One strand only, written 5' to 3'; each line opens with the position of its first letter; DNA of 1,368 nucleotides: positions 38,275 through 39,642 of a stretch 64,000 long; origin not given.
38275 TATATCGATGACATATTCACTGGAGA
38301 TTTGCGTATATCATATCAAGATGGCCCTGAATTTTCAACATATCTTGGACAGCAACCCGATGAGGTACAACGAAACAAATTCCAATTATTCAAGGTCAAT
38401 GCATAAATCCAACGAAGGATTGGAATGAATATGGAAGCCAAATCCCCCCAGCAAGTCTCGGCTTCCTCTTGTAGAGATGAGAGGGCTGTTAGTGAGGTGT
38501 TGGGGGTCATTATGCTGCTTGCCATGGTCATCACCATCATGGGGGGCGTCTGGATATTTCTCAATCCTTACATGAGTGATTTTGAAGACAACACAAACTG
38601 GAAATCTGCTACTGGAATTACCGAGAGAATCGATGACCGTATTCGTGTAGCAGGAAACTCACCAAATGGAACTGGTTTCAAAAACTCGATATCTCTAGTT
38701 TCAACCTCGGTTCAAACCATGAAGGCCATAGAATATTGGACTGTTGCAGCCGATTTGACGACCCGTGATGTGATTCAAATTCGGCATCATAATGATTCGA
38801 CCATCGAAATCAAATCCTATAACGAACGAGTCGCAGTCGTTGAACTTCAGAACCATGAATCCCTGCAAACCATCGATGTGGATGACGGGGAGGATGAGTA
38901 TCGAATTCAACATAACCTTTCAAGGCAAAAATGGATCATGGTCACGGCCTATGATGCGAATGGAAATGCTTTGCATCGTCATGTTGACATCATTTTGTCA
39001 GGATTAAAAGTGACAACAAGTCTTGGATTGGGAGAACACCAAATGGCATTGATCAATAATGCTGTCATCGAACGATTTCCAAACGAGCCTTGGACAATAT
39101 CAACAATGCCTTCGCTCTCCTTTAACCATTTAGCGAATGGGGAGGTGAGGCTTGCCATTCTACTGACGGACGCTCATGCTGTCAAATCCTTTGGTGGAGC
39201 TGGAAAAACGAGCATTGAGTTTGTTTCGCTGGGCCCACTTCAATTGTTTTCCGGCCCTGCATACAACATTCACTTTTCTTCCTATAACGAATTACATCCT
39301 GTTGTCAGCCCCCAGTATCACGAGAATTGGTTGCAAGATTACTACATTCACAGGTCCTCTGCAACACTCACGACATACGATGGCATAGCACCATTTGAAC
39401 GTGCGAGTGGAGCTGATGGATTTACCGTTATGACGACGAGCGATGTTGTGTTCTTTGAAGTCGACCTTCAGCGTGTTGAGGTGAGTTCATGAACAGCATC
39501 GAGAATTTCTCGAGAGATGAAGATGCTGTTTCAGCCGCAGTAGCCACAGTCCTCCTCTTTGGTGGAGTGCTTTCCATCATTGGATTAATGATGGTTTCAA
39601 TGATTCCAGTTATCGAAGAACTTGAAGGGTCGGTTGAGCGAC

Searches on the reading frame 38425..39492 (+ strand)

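Call 63: search_protein_families(library=ncbifam, proteins=[window:38425-39492:+], max_evalue=0.01)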
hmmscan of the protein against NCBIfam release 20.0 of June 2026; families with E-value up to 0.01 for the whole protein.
window:38425-39492:+ (355 aa): 2 families
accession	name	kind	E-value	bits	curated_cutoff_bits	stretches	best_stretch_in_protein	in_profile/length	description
TIGR02537.2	arch_flag_Nterm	domain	0.0048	16.4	20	1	18-36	1-19/33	archaellin/type IV pilin N-terminal domain-containing protein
NF001452.0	PRK00311.1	subfamily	0.0076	15.6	272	0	166-260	16-121/267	3-methyl-2-oxobutanoate hydroxymethyltransferase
